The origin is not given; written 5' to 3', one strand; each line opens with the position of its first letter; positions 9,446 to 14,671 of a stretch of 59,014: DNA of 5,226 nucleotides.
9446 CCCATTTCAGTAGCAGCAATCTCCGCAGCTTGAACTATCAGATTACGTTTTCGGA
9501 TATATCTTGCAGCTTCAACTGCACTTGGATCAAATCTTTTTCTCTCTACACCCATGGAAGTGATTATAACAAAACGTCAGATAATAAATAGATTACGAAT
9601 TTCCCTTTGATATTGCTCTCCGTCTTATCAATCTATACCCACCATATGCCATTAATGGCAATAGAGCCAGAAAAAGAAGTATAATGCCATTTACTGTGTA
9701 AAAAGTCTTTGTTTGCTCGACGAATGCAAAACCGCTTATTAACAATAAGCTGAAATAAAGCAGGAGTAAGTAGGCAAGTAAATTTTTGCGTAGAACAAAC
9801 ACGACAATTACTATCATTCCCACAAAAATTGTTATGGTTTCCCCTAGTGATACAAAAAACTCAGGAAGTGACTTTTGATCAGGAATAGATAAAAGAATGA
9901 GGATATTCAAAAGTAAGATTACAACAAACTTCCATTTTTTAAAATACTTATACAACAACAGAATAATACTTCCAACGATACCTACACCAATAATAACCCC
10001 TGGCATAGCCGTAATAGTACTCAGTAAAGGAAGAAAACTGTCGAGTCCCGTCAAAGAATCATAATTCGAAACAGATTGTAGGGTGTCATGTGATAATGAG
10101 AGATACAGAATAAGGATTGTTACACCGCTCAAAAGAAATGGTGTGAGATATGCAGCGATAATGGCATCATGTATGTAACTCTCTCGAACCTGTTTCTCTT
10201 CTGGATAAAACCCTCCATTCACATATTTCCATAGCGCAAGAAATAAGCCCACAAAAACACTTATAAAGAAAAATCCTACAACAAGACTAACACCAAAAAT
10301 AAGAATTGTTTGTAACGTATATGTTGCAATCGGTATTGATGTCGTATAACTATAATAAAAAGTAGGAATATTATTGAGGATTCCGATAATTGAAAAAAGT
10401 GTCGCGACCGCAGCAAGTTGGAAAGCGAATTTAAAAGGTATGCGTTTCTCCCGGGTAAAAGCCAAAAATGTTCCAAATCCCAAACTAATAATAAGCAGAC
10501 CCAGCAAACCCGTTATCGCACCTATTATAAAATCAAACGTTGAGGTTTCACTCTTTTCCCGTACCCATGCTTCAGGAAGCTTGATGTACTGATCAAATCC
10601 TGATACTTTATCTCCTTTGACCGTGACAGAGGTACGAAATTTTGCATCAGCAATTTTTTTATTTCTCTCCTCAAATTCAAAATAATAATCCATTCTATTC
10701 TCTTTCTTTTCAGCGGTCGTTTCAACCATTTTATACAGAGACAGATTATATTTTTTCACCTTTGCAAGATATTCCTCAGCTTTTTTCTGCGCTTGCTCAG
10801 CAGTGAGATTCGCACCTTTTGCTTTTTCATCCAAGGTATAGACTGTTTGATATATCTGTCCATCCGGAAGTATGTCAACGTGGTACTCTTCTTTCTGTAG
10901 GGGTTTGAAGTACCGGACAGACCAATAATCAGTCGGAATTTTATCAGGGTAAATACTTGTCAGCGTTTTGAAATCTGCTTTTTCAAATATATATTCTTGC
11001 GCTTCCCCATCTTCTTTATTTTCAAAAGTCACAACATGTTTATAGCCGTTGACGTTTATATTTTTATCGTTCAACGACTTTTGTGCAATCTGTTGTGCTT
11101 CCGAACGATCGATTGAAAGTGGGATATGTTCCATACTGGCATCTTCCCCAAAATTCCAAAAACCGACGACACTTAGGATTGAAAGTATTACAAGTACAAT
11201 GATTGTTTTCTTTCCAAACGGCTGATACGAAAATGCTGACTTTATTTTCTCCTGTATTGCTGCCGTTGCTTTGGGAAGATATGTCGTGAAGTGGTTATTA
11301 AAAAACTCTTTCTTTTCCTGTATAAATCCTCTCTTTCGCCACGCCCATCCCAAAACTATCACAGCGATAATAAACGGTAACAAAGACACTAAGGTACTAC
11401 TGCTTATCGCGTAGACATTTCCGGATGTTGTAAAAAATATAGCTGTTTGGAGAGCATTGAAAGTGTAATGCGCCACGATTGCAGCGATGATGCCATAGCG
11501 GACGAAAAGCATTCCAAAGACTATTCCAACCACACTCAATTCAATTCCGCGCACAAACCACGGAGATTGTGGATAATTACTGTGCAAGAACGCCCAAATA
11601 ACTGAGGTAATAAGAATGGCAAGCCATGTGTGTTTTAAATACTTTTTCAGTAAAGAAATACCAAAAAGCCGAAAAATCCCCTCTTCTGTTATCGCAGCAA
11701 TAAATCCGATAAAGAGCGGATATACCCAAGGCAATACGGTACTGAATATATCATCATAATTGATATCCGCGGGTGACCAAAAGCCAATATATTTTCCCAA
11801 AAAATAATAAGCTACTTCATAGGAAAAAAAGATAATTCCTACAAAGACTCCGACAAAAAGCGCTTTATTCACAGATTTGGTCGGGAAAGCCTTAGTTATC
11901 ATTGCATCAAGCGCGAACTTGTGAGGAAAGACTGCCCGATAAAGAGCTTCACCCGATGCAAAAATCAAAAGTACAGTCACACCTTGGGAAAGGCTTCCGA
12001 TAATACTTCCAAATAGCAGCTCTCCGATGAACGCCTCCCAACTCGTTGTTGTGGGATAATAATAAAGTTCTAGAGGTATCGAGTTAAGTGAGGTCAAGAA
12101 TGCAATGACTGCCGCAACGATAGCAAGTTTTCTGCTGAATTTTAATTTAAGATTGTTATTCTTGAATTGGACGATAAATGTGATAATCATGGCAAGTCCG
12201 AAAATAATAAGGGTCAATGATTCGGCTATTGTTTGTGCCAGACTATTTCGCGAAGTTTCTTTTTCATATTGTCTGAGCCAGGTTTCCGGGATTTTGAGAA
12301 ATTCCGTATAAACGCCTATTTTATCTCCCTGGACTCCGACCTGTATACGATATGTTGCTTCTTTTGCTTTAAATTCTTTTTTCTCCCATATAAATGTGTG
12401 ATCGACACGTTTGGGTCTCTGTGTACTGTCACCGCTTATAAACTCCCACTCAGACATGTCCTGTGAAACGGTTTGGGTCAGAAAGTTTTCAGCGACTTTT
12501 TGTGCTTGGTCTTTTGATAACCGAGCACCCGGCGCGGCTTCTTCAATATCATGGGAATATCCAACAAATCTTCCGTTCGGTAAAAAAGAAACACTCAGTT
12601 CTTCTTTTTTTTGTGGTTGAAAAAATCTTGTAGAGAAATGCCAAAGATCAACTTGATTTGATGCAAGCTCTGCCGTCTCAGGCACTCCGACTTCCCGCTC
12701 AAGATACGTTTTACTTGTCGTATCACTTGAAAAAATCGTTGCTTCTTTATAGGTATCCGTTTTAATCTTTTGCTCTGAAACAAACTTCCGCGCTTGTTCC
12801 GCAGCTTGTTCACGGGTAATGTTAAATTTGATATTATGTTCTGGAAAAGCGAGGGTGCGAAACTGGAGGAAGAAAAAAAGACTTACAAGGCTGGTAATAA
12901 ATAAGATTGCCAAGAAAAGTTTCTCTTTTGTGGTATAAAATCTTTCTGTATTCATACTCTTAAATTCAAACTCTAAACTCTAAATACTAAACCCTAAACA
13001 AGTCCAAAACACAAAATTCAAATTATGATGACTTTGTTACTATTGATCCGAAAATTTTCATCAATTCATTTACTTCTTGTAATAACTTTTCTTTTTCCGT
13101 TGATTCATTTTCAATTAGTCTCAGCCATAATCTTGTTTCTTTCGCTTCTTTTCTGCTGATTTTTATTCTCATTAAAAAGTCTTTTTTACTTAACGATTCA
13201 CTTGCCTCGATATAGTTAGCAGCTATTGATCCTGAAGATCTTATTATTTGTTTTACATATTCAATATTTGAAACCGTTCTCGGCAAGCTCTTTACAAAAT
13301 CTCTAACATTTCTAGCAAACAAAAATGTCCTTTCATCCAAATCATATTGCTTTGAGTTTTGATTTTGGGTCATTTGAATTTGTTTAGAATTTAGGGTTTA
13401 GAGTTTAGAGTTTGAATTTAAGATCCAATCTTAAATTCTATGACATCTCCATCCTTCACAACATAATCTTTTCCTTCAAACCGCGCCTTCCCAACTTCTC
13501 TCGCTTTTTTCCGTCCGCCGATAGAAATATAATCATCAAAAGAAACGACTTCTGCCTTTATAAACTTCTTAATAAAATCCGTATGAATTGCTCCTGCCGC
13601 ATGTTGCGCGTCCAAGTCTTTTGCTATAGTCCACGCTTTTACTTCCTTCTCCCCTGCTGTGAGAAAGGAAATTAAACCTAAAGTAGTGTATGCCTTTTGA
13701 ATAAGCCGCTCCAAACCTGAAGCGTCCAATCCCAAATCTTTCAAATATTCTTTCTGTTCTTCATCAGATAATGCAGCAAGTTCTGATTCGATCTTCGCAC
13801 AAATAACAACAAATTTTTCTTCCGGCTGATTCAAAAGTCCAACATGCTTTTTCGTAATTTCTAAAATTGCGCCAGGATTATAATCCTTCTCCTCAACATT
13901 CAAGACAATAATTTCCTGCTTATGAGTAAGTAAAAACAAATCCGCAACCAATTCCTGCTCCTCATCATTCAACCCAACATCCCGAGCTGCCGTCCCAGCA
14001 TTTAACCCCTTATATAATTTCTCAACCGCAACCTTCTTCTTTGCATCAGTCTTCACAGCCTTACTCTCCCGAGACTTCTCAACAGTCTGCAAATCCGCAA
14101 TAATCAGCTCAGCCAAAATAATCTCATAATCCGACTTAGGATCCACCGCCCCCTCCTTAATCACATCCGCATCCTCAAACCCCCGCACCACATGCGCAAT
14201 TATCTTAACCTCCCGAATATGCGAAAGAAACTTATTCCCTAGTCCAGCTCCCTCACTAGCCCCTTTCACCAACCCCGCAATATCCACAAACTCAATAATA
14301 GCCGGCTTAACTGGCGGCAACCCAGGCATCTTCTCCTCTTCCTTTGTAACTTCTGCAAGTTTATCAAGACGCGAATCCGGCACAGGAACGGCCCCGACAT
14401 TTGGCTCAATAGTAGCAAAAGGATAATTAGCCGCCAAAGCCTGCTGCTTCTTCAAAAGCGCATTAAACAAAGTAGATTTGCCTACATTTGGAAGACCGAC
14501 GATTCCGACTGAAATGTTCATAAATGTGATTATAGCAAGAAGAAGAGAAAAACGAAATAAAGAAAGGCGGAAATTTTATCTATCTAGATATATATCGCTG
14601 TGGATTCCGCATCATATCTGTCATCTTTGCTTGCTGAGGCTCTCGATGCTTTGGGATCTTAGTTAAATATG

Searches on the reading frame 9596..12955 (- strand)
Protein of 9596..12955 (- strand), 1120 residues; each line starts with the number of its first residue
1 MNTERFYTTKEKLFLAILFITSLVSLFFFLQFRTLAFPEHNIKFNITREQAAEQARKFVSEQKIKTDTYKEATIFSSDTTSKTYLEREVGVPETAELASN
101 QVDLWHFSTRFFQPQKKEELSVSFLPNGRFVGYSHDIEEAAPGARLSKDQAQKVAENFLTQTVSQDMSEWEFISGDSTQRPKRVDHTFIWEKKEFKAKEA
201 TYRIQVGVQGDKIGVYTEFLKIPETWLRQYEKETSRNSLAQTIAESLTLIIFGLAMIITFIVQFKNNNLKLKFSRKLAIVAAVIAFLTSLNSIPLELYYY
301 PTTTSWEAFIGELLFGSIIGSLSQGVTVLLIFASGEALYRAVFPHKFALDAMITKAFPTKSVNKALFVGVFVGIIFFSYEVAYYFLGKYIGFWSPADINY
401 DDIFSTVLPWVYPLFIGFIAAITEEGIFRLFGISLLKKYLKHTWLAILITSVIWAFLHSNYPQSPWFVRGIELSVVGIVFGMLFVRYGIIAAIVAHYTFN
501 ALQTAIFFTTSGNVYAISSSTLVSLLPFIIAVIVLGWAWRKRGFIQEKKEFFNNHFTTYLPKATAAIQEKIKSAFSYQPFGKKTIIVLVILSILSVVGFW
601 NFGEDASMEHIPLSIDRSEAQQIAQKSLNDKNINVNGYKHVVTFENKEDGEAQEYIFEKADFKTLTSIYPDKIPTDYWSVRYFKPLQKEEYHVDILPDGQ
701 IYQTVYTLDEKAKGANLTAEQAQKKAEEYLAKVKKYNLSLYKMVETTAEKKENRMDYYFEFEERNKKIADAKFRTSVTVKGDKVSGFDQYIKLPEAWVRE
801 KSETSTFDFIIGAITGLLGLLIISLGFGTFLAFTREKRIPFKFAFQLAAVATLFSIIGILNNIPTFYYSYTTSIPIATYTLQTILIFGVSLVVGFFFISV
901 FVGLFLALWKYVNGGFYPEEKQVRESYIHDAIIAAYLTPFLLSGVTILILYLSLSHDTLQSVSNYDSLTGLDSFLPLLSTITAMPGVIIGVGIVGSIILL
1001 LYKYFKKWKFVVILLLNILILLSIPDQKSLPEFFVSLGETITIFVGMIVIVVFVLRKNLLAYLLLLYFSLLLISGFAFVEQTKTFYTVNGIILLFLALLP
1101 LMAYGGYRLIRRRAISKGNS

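Call 70: search_protein_families(library=pfam, proteins=[window:9596-12955:-], max_evalue=0.0001)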
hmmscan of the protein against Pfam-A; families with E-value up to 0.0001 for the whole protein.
window:9596-12955:- (1120 aa): 2 families
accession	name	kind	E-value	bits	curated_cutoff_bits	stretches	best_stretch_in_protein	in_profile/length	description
PF02517.21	Rce1-like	-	3.6e-14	53.3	22.4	1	408-502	3-93/93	Type II CAAX prenyl endopeptidase Rce1-like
PF16244.11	DUF4901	-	1.7e-07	31.9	27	0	678-765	34-121/148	YcdB, YcdC repeated domain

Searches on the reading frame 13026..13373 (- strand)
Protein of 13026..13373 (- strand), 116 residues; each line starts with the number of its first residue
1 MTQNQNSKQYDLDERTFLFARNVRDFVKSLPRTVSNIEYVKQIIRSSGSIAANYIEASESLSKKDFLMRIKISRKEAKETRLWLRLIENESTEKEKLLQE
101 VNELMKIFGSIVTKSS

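Call 70: search_protein_families(library=pfam, proteins=[window:13026-13373:-], max_evalue=0.0001)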
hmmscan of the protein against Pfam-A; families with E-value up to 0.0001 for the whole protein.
window:13026-13373:- (116 aa): 1 family
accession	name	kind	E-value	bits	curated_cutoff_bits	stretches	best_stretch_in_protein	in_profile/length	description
PF05635.17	23S_rRNA_IVP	-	1.4e-14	54.6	33.8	1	14-106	7-102/106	23S rRNA-intervening sequence protein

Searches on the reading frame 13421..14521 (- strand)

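Call 71: search_protein_families(library=pfam, proteins=[window:13421-14521:-], max_evalue=0.0001)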
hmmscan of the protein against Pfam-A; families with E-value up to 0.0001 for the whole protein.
window:13421-14521:- (367 aa): 3 families
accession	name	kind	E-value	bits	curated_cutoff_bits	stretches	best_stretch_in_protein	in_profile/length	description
PF06071.19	YchF-GTPase_C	-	2.4e-33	114.5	27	1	283-365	1-83/84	Protein of unknown function (DUF933)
PF01926.29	MMR_HSR1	-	4.9e-22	78.6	21.9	1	5-116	2-87/113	50S ribosome-binding GTPase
PF02421.24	FeoB_N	-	2.2e-07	31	27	1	4-46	2-43/156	Ferrous iron transport protein B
